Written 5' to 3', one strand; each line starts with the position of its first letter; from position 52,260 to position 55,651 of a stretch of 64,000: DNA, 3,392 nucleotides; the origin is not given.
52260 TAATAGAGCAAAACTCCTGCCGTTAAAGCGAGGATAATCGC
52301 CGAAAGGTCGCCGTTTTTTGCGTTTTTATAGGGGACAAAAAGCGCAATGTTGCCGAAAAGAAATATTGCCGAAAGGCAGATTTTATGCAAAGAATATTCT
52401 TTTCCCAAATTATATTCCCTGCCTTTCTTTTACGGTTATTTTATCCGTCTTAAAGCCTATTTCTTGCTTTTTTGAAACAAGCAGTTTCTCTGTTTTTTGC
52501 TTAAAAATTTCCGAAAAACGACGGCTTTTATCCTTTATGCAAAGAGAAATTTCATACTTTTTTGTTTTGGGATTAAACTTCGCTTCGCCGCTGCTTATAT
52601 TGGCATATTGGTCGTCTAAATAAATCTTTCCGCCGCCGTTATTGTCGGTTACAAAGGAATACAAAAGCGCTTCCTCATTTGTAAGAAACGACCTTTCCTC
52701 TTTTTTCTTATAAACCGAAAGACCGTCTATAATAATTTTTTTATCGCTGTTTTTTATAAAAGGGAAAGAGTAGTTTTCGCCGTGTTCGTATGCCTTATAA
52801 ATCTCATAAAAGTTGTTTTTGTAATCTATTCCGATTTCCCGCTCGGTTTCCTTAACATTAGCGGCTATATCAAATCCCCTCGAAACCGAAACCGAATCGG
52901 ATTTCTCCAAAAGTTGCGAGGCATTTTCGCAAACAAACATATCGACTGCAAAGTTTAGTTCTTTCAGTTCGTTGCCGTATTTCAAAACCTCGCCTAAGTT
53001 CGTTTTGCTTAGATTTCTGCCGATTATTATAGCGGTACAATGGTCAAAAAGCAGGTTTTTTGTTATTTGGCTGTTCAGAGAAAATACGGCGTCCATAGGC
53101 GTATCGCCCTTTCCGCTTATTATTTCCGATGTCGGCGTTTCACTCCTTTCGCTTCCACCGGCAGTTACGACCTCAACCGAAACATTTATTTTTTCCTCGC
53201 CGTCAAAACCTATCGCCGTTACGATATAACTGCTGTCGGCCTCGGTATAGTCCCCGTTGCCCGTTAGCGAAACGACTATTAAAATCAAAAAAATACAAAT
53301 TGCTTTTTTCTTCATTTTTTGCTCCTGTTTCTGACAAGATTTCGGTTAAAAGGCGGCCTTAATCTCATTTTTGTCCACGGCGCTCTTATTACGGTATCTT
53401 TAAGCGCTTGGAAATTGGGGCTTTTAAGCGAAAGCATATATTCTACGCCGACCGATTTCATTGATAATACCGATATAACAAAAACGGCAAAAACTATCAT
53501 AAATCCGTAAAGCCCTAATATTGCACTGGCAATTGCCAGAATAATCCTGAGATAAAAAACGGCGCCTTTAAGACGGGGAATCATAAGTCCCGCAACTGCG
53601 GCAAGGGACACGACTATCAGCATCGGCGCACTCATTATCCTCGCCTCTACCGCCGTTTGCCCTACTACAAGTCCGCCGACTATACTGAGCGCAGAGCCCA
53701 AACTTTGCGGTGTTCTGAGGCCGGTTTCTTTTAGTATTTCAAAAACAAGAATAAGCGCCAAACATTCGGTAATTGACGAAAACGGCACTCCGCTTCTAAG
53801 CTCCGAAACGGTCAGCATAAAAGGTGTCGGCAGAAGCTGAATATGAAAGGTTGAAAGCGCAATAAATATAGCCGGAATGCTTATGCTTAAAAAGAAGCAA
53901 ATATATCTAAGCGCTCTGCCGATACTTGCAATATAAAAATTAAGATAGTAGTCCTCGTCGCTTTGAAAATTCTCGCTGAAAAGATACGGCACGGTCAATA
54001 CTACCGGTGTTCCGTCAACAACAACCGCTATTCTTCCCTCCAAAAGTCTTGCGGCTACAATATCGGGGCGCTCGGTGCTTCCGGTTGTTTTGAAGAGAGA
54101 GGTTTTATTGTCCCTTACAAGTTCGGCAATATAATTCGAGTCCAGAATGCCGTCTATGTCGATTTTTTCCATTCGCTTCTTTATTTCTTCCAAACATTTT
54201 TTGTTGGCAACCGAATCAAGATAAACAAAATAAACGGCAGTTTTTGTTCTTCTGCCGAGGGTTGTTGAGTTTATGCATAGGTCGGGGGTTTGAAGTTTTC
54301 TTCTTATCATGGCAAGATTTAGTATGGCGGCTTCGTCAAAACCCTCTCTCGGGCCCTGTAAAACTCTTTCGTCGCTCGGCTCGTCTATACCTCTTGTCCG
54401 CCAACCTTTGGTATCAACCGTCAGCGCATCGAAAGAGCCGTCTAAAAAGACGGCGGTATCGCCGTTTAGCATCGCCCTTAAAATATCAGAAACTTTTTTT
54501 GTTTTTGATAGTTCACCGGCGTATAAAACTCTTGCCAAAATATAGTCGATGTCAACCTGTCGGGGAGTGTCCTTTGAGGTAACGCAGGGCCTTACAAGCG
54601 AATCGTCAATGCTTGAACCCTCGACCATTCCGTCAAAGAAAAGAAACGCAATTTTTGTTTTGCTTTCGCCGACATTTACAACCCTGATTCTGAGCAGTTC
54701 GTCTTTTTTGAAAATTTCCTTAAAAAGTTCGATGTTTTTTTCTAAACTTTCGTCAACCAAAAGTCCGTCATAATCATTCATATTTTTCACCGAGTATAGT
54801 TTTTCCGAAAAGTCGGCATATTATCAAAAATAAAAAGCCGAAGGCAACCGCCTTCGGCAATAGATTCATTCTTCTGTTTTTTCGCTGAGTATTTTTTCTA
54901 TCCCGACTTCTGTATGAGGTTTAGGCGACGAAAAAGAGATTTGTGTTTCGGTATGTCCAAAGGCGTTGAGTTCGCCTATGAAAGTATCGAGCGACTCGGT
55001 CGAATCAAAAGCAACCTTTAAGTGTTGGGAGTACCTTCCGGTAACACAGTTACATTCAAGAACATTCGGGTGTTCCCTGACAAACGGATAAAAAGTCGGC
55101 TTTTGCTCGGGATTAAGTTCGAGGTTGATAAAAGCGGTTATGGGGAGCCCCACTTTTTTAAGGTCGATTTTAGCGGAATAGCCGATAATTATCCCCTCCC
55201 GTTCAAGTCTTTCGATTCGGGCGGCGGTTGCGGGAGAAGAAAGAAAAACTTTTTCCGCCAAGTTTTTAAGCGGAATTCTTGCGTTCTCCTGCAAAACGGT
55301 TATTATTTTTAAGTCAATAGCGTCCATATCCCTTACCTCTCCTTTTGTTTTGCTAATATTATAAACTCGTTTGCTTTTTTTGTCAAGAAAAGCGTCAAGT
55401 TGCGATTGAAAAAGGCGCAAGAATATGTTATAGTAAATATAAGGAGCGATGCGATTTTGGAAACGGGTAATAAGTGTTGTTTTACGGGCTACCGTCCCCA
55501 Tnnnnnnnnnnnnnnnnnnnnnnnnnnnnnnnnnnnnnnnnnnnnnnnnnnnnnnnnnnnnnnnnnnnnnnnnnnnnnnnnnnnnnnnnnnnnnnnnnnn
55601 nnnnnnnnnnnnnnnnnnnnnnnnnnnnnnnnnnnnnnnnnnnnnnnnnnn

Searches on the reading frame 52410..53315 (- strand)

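Call 78: search_protein_families(library=pfam, proteins=[window:52410-53315:-], max_evalue=0.00001)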
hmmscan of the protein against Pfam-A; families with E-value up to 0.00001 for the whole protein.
window:52410-53315:- (301 aa): 1 family
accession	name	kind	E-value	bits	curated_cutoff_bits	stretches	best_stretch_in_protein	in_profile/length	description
PF25198.1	Spore_GerAC_N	-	1.3e-20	74.4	27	1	22-182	1-169/176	Spore germination protein N-terminal domain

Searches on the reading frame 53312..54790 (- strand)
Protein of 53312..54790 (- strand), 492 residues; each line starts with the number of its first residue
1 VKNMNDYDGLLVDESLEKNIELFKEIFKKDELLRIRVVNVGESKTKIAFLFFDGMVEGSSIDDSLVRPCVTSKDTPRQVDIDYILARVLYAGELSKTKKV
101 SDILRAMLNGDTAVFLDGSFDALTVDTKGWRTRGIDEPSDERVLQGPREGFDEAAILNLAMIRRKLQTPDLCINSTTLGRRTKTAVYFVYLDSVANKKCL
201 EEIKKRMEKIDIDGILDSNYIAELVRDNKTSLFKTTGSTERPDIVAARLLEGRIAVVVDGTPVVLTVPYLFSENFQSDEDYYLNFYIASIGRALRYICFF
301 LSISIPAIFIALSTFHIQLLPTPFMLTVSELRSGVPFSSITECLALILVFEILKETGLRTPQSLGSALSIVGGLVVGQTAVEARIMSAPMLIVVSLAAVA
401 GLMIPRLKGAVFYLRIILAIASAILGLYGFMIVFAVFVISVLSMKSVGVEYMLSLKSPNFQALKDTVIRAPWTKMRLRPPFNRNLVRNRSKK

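Call 78: search_protein_families(library=pfam, proteins=[window:53312-54790:-], max_evalue=0.00001)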
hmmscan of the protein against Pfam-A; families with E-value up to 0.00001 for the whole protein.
window:53312-54790:- (492 aa): 1 family
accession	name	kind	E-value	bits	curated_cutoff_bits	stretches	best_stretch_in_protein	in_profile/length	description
PF03323.18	GerA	-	1.5e-151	505.5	27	1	23-479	3-464/466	Bacillus/Clostridium GerA spore germination protein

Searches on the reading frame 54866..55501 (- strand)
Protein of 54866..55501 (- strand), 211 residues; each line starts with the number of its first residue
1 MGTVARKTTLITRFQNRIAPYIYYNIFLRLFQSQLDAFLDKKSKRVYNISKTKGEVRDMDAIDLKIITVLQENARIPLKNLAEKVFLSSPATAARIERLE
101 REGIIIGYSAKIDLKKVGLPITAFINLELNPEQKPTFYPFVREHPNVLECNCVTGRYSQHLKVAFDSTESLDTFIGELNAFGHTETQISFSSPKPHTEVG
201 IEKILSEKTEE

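Call 78: search_protein_families(library=pfam, proteins=[window:54866-55501:-], max_evalue=0.00001)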
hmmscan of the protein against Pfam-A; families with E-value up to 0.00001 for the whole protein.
window:54866-55501:- (211 aa): 3 families
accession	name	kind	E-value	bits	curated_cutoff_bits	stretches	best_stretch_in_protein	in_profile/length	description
PF13412.12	HTH_24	-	7e-16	58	21.9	1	59-105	1-47/48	Winged helix-turn-helix DNA-binding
PF13404.12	HTH_AsnC-type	-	1.2e-15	57.5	27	1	59-100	1-42/42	AsnC-type helix-turn-helix domain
PF01037.27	AsnC_trans_reg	-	1.3e-11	44.7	25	1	126-191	2-72/73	Lrp/AsnC ligand binding domain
